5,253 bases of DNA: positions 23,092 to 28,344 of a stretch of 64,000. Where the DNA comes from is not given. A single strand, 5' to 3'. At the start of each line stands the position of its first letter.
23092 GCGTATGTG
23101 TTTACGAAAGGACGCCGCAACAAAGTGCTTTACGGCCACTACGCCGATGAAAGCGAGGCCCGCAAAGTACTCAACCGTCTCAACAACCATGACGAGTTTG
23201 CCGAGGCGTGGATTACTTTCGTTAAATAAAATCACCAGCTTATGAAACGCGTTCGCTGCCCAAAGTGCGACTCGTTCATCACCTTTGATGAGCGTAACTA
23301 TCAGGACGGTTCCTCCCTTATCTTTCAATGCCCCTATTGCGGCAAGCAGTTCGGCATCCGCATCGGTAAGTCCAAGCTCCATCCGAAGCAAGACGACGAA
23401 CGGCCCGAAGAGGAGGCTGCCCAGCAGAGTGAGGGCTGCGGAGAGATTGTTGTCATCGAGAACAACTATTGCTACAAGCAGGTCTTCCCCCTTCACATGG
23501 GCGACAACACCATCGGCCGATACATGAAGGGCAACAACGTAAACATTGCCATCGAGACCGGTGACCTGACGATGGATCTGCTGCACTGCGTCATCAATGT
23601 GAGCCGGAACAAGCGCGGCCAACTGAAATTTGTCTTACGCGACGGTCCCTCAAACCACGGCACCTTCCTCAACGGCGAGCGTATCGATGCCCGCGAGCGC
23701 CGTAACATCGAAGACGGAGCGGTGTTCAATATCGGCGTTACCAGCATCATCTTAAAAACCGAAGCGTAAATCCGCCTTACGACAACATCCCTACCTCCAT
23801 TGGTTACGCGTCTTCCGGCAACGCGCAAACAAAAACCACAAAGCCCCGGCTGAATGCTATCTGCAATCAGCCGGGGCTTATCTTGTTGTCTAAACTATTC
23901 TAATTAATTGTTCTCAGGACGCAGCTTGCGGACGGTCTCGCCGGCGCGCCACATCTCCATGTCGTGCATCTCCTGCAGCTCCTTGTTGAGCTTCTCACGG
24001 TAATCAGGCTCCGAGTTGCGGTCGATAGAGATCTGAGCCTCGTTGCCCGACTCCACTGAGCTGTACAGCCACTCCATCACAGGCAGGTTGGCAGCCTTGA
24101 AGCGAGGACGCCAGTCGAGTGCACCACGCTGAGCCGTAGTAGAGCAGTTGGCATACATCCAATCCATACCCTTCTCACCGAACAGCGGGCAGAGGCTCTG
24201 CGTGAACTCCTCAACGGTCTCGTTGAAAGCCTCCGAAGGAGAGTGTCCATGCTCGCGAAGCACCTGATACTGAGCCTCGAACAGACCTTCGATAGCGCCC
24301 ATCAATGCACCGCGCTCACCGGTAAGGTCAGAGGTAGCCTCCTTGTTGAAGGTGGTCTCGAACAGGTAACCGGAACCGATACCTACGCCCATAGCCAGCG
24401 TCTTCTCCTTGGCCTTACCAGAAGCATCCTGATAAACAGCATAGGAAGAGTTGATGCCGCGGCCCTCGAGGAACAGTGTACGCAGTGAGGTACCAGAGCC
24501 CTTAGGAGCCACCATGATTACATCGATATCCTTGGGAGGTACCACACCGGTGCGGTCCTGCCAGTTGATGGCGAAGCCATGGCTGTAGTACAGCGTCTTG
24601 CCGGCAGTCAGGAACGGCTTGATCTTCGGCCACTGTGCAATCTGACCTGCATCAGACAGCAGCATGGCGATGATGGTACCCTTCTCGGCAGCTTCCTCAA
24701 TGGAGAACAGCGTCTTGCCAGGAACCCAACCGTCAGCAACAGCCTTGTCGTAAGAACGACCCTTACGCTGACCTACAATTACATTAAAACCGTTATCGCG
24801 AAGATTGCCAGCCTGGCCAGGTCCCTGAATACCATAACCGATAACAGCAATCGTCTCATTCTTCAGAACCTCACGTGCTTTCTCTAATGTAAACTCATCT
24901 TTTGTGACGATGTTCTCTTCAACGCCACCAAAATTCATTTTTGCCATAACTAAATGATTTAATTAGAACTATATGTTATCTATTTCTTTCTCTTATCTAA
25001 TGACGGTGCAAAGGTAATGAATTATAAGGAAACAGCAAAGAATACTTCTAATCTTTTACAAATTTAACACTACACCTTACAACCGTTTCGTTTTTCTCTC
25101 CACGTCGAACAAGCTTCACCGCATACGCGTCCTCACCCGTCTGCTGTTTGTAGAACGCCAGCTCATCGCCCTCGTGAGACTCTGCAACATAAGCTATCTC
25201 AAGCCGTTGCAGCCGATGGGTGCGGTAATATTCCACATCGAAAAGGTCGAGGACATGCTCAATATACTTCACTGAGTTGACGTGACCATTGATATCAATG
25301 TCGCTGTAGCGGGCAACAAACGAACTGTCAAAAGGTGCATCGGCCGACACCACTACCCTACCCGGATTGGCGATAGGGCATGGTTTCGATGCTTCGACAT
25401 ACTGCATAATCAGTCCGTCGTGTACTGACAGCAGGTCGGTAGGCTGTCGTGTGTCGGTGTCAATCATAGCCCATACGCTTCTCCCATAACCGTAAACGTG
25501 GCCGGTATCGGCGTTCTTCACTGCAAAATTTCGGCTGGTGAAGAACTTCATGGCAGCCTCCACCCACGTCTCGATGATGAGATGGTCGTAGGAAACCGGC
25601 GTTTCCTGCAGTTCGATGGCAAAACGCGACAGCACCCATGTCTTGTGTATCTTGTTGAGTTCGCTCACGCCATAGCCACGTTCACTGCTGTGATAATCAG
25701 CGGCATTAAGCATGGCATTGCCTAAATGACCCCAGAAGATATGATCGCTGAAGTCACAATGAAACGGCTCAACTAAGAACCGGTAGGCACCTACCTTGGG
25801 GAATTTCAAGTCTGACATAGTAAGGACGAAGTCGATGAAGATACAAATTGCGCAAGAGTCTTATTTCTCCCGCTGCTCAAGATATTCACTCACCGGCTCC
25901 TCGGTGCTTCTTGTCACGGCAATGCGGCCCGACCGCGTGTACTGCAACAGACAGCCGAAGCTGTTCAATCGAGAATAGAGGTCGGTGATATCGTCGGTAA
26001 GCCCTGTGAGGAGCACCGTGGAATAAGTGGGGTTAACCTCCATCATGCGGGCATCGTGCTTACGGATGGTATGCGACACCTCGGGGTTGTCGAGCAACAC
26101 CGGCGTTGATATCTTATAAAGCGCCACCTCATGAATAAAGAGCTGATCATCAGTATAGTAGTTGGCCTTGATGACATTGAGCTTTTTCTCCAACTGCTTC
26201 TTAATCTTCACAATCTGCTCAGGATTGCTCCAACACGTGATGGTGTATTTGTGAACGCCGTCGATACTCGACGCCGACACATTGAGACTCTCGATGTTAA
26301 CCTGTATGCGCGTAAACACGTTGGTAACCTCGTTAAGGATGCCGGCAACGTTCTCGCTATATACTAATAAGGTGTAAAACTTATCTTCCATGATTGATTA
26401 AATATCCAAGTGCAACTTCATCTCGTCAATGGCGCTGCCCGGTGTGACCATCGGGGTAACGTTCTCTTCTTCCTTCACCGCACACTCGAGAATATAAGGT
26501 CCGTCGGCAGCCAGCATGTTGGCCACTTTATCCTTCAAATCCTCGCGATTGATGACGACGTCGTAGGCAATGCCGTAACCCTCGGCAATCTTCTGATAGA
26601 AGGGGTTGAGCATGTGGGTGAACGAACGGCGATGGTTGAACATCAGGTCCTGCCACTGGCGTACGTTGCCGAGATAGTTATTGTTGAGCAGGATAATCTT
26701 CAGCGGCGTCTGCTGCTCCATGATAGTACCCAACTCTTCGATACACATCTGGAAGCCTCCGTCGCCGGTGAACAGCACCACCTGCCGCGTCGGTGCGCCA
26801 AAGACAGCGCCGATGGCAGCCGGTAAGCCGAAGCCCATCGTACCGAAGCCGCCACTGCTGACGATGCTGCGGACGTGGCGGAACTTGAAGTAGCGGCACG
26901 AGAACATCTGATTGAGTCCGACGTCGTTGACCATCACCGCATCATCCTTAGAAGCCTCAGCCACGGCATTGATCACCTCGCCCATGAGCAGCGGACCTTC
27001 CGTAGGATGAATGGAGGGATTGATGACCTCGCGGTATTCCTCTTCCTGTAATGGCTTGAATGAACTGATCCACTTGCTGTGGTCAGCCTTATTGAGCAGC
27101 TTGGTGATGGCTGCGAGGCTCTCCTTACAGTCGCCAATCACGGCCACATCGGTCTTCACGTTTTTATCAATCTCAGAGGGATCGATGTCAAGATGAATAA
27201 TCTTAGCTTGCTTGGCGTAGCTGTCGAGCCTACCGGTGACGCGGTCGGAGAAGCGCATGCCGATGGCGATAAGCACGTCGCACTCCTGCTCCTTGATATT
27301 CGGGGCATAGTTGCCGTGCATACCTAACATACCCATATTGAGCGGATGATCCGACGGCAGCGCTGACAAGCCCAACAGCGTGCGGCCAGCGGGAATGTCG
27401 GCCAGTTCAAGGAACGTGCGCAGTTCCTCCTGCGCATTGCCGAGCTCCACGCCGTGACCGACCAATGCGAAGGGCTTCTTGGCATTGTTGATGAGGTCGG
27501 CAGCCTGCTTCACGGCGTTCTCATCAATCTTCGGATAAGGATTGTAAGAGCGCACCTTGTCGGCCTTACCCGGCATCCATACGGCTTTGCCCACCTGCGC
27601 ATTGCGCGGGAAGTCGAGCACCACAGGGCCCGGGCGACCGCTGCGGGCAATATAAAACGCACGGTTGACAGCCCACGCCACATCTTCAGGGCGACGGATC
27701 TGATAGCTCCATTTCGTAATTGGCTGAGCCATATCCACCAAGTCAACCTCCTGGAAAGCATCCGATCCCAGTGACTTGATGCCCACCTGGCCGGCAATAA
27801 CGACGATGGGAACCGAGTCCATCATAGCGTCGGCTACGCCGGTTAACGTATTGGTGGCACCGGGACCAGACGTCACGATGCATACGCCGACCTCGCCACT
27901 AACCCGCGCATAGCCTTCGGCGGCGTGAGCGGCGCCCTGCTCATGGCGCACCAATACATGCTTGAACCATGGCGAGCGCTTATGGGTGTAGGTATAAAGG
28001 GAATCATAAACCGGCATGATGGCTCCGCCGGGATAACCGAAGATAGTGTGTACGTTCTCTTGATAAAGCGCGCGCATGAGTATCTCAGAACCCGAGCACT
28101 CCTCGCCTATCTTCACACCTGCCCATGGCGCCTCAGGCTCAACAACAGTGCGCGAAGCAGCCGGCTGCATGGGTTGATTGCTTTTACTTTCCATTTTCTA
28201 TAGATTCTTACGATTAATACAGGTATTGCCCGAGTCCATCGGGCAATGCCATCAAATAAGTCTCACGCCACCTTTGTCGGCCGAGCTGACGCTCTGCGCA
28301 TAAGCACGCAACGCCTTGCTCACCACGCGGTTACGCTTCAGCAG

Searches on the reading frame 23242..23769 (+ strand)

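Call 24: search_protein_families(library=pfam, proteins=[window:23242-23769:+])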
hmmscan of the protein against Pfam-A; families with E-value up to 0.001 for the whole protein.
window:23242-23769:+ (175 aa): 2 families
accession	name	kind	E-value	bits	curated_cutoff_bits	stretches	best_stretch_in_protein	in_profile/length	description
PF00498.31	FHA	-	2e-10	41.4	20.7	1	90-165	2-67/67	FHA domain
PF13248.11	Zn_ribbon_3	-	0.00021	21.1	27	0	4-16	3-15/26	zinc-ribbon domain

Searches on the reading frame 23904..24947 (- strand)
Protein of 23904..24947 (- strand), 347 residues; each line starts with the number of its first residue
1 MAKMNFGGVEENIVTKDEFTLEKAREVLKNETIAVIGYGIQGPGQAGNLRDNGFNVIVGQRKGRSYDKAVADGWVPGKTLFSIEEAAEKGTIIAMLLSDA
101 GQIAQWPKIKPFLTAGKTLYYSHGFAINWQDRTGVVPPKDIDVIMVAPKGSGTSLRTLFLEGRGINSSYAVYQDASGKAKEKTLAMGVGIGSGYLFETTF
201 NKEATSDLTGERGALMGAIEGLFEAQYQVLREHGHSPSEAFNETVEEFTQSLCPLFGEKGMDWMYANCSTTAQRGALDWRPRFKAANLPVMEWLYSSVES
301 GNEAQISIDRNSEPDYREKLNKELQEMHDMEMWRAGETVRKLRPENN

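Call 24: search_protein_families(library=pfam, proteins=[window:23904-24947:-])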
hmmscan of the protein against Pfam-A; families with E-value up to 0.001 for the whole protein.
window:23904-24947:- (347 aa): 3 families
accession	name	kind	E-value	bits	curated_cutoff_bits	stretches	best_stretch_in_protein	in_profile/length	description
PF07991.19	KARI_N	-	3.5e-44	150.7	20.6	1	27-192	1-161/165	Acetohydroxy acid isomeroreductase, NADPH-binding domain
PF01450.25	KARI_C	-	7.2e-40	137.1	29.1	1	200-344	1-143/144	Ketol-acid reductoisomerase, C-terminal domain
PF03446.21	NAD_binding_2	-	1.7e-05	25.4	21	1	32-105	1-71/161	NAD binding domain of 6-phosphogluconate dehydrogenase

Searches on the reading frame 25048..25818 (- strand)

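Call 24: search_protein_families(library=pfam, proteins=[window:25048-25818:-])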
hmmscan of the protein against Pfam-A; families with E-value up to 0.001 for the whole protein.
window:25048-25818:- (256 aa): 2 families
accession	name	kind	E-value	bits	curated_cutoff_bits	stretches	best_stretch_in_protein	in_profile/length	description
PF01643.23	Acyl-ACP_TE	-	1e-19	71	23.7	1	14-129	8-123/131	Acyl-ACP thioesterase N-terminal domain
PF20791.3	Acyl-ACP_TE_C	-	2.1e-16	60.4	21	1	161-253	6-99/101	Acyl-ACP thioesterase C-terminal domain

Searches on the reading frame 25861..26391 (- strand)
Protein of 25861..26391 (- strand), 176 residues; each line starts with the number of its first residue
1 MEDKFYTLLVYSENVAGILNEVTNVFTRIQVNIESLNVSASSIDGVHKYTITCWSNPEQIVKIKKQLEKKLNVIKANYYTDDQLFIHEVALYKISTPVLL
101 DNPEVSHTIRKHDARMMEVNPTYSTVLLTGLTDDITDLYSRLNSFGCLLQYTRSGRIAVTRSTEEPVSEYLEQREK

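Call 24: search_protein_families(library=pfam, proteins=[window:25861-26391:-])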
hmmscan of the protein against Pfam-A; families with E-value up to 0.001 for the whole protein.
window:25861-26391:- (176 aa): 4 families
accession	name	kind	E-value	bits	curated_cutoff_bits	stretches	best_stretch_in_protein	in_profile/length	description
PF10369.15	ALS_ss_C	-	2.9e-16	59.7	23.2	1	88-162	2-74/74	Small subunit of acetolactate synthase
PF22629.2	ACT_AHAS_ss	-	1.9e-08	34.7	27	1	8-75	1-67/67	AHAS small subunit-like ACT domain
PF01842.31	ACT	-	2e-07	31.1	27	1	6-70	1-64/66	ACT domain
PF13291.12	ACT_4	-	0.00058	20.9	27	0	7-52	8-53/80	ACT domain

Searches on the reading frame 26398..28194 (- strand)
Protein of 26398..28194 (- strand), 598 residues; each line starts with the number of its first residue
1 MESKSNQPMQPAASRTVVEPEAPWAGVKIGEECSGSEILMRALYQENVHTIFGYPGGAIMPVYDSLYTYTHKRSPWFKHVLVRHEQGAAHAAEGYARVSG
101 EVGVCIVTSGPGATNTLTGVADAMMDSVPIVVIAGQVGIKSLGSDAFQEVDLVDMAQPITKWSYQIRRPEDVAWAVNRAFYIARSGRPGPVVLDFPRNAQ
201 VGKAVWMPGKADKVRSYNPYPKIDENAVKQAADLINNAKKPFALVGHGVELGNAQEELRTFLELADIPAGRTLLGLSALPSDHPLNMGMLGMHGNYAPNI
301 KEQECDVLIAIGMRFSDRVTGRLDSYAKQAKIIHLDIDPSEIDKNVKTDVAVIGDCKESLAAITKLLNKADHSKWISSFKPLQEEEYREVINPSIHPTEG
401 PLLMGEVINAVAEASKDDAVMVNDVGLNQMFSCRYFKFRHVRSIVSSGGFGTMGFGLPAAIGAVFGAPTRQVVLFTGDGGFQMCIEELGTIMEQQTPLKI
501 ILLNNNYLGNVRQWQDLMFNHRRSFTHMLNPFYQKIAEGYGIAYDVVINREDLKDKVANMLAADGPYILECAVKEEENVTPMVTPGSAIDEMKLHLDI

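Call 83: search_protein_families(library=pfam, proteins=[window:26398-28194:-], max_evalue=0.00001)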
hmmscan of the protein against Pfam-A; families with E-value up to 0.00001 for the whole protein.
window:26398-28194:- (598 aa): 3 families
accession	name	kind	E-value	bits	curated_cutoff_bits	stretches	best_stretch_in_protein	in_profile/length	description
PF00205.28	TPP_enzyme_M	-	4.4e-44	150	30.4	1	228-362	1-136/137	Thiamine pyrophosphate enzyme, central domain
PF02775.26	TPP_enzyme_C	-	1.1e-42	145.9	21.9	1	424-571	1-151/151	Thiamine pyrophosphate enzyme, C-terminal TPP binding domain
PF02776.23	TPP_enzyme_N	-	6.5e-38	129.6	26.8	1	35-155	3-119/119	Thiamine pyrophosphate enzyme, N-terminal TPP binding domain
